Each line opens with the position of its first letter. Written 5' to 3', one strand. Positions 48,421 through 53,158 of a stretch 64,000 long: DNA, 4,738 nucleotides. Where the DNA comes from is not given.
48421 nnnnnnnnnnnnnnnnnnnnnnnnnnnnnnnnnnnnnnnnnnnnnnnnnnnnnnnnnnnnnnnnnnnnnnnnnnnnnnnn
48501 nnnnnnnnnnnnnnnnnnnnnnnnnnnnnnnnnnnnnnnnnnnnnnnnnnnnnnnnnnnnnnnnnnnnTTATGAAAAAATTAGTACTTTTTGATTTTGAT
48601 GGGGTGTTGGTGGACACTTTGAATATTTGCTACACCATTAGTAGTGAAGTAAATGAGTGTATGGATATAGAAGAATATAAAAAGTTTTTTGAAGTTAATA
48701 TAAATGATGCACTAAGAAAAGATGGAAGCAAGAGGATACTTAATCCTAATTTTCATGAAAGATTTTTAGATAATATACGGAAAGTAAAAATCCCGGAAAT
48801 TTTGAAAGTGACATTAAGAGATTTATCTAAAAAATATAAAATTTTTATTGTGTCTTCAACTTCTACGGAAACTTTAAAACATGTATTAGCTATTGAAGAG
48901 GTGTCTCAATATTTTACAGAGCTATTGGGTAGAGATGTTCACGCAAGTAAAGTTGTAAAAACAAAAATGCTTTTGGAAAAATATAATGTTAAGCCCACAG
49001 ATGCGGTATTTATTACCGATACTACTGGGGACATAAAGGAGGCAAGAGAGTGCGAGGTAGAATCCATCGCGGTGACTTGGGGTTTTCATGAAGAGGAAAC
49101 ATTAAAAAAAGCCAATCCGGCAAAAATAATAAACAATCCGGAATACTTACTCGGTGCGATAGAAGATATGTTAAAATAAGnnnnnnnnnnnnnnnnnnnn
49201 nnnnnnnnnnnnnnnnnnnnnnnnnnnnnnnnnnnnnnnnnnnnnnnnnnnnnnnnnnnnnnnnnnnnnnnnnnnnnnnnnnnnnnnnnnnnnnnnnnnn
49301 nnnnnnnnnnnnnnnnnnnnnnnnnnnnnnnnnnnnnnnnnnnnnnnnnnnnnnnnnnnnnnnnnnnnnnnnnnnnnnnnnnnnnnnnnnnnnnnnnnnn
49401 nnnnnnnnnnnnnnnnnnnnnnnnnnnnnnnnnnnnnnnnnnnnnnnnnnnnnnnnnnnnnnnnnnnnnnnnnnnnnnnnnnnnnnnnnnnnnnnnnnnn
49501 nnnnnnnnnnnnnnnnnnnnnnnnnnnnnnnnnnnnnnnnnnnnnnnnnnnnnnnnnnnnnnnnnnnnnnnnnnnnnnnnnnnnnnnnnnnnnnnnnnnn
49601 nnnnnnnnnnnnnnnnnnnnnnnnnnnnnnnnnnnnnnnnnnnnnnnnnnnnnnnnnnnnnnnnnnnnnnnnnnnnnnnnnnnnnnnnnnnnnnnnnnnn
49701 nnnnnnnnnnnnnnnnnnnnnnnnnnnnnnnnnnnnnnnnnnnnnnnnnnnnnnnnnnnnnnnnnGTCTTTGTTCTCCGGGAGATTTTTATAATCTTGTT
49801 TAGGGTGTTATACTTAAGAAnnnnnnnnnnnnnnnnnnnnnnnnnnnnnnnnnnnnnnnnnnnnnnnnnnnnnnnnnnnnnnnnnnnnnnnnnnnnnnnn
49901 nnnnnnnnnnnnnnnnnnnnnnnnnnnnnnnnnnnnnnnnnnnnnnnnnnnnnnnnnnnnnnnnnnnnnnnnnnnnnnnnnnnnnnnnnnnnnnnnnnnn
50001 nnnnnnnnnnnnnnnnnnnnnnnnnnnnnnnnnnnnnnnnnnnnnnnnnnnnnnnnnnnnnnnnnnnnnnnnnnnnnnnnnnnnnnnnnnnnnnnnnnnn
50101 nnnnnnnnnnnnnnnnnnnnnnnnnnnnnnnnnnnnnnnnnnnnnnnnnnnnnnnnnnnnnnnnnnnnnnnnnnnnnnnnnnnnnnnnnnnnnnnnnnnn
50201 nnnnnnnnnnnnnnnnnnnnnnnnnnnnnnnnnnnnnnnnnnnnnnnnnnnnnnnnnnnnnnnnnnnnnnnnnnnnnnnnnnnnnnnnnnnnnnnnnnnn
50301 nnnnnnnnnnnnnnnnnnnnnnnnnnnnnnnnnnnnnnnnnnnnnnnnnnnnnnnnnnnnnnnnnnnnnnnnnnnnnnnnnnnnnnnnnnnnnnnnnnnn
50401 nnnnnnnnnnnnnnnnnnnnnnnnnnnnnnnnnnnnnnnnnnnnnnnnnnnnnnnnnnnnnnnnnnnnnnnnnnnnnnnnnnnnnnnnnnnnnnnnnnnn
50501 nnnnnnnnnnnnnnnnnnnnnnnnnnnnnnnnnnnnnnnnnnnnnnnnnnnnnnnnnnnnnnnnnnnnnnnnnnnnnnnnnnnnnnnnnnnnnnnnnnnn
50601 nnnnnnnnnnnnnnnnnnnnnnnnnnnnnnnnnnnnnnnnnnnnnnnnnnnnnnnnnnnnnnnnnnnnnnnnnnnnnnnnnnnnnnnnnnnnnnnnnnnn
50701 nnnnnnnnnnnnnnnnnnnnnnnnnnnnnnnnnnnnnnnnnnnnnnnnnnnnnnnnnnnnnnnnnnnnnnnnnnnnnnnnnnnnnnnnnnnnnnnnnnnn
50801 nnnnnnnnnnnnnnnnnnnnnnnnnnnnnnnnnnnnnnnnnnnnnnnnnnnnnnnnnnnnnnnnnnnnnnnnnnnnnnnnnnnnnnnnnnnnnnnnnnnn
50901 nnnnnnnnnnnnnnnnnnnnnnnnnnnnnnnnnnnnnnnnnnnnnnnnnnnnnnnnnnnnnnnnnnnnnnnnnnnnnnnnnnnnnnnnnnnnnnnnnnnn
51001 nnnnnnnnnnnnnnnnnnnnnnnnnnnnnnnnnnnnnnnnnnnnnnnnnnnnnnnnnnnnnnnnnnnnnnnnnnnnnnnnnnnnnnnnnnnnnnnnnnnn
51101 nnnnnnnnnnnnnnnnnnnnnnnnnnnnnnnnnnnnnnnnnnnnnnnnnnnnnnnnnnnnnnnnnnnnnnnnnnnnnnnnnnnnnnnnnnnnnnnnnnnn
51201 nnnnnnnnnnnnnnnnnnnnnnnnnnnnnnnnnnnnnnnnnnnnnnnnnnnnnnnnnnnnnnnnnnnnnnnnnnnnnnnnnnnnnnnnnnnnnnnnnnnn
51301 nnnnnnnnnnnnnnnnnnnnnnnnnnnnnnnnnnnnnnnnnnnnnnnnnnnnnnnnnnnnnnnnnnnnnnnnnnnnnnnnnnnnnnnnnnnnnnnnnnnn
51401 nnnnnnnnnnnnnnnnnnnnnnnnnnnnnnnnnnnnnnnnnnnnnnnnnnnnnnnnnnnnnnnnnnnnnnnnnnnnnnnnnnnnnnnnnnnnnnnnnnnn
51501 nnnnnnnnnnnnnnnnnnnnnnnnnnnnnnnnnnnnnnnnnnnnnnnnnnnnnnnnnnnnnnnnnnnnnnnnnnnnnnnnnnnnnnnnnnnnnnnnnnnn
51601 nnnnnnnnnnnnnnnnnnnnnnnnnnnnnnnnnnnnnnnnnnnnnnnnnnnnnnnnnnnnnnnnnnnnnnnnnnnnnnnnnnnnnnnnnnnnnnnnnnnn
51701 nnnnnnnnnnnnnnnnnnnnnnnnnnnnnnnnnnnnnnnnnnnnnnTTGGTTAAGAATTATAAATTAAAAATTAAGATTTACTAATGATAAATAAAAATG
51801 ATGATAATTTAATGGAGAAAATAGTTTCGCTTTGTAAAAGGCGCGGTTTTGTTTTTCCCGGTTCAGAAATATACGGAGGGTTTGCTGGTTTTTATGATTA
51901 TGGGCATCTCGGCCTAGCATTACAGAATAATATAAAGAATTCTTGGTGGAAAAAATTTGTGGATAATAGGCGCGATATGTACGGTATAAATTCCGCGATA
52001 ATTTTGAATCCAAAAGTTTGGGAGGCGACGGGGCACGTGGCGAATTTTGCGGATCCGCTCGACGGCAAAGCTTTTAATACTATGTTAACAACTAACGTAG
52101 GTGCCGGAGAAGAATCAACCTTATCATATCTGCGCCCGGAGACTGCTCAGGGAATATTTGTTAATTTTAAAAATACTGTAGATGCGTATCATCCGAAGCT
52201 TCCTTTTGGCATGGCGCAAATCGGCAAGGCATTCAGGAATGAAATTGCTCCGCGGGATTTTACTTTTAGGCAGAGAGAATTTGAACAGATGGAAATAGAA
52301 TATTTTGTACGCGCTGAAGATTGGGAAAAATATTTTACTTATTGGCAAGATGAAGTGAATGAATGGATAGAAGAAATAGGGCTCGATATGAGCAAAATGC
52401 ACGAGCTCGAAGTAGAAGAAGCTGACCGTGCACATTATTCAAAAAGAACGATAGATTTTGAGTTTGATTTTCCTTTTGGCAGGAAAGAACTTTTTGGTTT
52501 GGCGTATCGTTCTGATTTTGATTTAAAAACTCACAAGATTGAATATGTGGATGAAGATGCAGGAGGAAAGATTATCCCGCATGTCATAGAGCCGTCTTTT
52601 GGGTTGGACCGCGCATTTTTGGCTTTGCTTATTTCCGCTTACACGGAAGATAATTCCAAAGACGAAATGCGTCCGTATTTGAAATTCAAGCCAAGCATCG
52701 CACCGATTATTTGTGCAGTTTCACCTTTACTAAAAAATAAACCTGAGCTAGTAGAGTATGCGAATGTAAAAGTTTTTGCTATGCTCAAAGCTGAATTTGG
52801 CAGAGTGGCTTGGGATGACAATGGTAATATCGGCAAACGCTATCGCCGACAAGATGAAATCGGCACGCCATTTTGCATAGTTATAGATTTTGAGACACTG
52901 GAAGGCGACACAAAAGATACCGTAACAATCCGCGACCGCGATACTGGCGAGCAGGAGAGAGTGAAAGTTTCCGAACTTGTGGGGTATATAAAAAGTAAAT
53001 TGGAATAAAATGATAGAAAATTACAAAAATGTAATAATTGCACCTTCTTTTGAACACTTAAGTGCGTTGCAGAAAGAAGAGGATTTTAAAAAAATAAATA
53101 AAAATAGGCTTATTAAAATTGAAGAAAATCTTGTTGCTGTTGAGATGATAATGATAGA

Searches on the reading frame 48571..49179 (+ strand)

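Call 50: search_protein_families(library=pfam, proteins=[window:48571-49179:+], max_evalue=0.0001)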
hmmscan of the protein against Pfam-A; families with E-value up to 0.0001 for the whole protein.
window:48571-49179:+ (202 aa): 3 families
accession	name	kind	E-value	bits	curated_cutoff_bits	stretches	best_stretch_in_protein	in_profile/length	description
PF13419.12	HAD_2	-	6.3e-19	69.2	23.8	1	5-168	1-178/178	Haloacid dehalogenase-like hydrolase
PF00702.32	Hydrolase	-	5.4e-10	40.4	26.4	1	3-160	2-189/191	haloacid dehalogenase-like hydrolase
PF13242.12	Hydrolase_like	-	3.3e-06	27.4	22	1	133-188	12-70/75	HAD-hyrolase-like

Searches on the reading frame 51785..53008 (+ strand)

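Call 50: search_protein_families(library=pfam, proteins=[window:51785-53008:+], max_evalue=0.0001)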
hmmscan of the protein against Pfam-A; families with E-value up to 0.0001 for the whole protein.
window:51785-53008:+ (407 aa): 2 families
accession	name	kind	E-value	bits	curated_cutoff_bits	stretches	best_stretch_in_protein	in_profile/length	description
PF03129.25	HGTP_anticodon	-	1.5e-20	73.6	21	1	310-404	2-93/94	Anticodon binding domain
PF00587.30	tRNA-synt_2b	-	2.4e-13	51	29.3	1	114-283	11-176/179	tRNA synthetase class II core domain (G, H, P, S and T)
